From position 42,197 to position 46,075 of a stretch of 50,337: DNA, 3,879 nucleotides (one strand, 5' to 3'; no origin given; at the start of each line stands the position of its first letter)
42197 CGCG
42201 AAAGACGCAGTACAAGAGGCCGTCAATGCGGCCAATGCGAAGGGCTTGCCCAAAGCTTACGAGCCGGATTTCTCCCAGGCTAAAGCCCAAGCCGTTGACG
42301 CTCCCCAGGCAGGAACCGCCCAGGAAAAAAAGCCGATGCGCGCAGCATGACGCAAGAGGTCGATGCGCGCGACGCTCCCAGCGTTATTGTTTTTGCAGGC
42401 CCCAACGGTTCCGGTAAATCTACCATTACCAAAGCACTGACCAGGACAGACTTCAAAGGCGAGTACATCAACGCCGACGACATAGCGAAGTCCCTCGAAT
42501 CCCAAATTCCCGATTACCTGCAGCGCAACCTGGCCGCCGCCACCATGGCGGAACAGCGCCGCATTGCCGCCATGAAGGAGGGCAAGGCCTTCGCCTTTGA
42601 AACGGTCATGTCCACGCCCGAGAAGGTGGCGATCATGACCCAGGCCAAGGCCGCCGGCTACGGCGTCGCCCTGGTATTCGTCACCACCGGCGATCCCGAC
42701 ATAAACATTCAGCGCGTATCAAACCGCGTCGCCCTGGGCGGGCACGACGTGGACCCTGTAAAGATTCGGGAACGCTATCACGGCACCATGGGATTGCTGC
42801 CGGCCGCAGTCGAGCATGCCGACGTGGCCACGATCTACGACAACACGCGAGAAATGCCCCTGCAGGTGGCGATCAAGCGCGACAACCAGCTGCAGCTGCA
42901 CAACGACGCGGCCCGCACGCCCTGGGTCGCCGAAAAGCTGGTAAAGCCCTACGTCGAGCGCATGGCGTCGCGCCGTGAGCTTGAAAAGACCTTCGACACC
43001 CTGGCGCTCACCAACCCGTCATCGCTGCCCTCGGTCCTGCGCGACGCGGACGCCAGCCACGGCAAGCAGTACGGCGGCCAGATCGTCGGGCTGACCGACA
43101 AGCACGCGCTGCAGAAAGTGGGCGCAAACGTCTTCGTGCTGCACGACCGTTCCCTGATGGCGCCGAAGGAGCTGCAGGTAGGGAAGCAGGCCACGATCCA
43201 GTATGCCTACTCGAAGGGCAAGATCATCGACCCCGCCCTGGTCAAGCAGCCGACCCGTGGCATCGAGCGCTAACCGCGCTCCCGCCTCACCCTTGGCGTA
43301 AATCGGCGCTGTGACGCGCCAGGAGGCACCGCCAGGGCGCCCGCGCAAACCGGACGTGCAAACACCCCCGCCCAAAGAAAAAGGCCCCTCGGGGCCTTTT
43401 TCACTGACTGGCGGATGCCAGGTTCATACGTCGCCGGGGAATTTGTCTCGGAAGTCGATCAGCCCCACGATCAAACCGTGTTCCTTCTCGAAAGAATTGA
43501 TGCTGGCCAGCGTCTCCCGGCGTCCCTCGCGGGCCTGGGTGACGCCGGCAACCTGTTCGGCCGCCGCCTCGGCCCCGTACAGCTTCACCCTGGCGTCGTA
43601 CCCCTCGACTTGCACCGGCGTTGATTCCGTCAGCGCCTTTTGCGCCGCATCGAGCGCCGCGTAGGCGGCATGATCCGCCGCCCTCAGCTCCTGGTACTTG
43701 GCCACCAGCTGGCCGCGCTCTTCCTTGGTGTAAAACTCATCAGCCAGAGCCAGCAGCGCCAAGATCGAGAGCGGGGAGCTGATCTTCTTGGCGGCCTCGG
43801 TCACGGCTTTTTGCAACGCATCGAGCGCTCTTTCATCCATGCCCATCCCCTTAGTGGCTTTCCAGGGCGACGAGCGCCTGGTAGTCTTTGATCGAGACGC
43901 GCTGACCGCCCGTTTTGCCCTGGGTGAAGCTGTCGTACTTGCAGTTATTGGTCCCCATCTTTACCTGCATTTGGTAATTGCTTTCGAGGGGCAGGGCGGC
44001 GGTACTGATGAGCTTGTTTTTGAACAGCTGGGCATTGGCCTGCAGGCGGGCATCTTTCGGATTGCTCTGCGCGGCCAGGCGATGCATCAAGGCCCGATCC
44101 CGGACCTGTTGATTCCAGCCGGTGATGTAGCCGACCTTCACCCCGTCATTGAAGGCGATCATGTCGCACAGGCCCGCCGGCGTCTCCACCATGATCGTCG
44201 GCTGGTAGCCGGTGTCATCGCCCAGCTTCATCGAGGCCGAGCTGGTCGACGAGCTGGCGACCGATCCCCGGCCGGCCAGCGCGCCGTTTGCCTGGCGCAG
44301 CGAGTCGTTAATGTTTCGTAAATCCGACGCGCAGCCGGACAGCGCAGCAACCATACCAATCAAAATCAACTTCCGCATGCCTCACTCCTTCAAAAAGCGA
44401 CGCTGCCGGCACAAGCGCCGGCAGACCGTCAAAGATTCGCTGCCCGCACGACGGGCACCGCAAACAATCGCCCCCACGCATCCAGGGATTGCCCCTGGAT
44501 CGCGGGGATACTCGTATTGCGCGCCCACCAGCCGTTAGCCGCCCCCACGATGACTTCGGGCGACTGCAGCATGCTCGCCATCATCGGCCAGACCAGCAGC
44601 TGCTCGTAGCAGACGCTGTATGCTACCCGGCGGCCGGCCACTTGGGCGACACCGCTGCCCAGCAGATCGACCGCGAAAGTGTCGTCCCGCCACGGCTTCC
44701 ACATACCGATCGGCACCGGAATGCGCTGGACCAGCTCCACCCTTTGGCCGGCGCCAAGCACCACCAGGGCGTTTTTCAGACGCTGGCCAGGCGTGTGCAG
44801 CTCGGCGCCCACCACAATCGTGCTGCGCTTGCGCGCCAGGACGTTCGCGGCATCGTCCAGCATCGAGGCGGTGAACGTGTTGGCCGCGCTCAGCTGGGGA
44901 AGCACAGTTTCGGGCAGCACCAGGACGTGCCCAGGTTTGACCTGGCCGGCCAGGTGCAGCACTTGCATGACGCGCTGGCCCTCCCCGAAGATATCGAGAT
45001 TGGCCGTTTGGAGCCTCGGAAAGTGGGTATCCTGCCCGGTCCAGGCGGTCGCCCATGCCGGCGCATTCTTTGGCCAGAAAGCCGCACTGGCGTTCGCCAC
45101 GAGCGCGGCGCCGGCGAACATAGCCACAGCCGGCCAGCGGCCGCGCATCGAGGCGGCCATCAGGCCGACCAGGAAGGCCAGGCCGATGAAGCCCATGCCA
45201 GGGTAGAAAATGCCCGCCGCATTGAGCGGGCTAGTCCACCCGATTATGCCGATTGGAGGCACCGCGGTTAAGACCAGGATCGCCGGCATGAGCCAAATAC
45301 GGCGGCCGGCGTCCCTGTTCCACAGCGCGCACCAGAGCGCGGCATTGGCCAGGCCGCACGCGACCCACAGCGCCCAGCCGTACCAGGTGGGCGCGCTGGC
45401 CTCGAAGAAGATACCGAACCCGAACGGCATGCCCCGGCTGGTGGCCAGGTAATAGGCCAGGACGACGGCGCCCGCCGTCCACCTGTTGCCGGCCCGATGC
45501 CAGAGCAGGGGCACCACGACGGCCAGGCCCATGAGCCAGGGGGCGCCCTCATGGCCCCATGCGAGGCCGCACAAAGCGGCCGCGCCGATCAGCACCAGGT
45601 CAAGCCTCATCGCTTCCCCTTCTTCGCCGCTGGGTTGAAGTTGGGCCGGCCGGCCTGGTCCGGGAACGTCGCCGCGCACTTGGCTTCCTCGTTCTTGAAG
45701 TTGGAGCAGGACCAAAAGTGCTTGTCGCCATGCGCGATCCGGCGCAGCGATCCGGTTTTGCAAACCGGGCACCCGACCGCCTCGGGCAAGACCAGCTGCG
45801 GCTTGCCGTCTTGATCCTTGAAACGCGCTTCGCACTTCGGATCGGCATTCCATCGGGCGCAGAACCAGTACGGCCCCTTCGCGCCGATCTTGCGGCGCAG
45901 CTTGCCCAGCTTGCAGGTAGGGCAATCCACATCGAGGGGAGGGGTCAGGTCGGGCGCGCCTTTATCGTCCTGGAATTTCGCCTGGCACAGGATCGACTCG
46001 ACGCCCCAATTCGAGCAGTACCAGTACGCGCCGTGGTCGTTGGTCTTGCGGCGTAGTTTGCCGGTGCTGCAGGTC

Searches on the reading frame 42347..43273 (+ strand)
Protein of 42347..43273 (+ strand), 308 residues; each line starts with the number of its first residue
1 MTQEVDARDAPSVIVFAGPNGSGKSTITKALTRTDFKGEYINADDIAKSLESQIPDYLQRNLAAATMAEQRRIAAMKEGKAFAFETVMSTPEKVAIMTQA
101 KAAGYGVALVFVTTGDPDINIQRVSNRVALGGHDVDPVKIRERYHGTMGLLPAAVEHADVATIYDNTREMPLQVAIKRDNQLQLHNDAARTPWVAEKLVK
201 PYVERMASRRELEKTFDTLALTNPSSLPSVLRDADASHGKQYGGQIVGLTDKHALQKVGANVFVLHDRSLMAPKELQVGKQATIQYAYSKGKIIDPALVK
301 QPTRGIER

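Call 9: search_protein_families(library=pfam, proteins=[window:42347-43273:+], max_evalue=0.01)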
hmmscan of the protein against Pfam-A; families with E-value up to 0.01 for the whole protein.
window:42347-43273:+ (308 aa): 12 families
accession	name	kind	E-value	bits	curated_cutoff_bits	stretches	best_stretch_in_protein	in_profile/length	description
PF18790.7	KfrB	-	6.2e-15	55.4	25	1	241-293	1-52/54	KfrB Domain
PF06414.18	Zeta_toxin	-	3e-11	43.6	22.3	1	6-166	11-187/199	Zeta toxin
PF13671.12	AAA_33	-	4.3e-07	30.8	27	1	13-135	1-126/143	AAA domain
PF00005.33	ABC_tran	-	1.4e-05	26.2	25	1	13-48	13-51/137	ABC transporter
PF13238.12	AAA_18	-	6.3e-05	23.9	29.4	1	14-127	1-111/128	AAA domain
PF13476.12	AAA_23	-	0.0012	20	27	1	11-32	19-40/201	AAA domain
PF13304.12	AAA_21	-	0.0016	19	27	1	14-32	2-20/304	AAA domain, putative AbiEii toxin, Type IV TA system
PF13521.12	AAA_28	-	0.0029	18.3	27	0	14-36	2-23/164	AAA domain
PF13173.12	AAA_14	-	0.0066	16.9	27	0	12-60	3-56/129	AAA domain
PF02463.25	SMC_N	-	0.0074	16.2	40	0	4-31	17-44/220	RecF/RecN/SMC N terminal domain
PF13555.12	AAA_29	-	0.0087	16.2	27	0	13-31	24-42/61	P-loop containing region of AAA domain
PF13175.12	AAA_15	-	0.0096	16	32.1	0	13-32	25-44/374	AAA ATPase domain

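Call 90: list_cluster_members(proteins=[P0007, window:42347-43273:+, window:45607-48186:-, window:48198-48755:-, window:36934-37686:+, window:14385-14645:-, window:13740-14162:+, window:22161-23333:+, window:24187-24960:+, window:42150-42350:+])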
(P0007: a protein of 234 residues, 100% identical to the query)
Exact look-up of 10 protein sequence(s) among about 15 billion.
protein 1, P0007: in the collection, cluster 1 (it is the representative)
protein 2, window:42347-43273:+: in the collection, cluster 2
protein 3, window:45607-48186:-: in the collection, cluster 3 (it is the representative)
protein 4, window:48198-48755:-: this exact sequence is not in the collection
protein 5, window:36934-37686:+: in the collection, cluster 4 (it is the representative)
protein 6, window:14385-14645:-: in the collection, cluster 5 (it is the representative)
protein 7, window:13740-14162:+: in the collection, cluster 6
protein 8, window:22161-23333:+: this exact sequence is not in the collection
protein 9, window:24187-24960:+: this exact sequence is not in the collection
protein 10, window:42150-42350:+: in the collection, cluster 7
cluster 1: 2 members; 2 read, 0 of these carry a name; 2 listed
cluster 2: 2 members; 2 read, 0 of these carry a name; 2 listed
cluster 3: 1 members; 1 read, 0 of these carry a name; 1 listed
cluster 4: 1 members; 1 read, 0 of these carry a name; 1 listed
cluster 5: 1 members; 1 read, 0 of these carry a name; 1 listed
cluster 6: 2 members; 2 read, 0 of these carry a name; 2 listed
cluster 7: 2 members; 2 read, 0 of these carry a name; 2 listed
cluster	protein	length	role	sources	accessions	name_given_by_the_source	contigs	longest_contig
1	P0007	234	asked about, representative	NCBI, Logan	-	-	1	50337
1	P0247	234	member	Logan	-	-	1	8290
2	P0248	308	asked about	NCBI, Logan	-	-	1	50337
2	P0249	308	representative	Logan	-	-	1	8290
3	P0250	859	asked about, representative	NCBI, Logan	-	-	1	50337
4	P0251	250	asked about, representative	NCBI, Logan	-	-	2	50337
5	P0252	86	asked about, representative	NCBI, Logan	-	-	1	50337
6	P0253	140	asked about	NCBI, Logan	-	-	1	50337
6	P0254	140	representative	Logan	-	-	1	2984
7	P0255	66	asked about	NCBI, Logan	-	-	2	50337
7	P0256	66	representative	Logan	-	-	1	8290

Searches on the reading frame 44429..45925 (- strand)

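Call 18: search_protein_families(library=pfam, proteins=[window:44429-45925:-], max_evalue=0.01)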
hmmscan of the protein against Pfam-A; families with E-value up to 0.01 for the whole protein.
window:44429-45925:- (498 aa): 1 family
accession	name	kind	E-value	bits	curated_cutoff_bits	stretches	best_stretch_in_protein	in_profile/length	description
PF00795.27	CN_hydrolase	-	8.1e-07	29.1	23.2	1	394-485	164-255/256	Carbon-nitrogen hydrolase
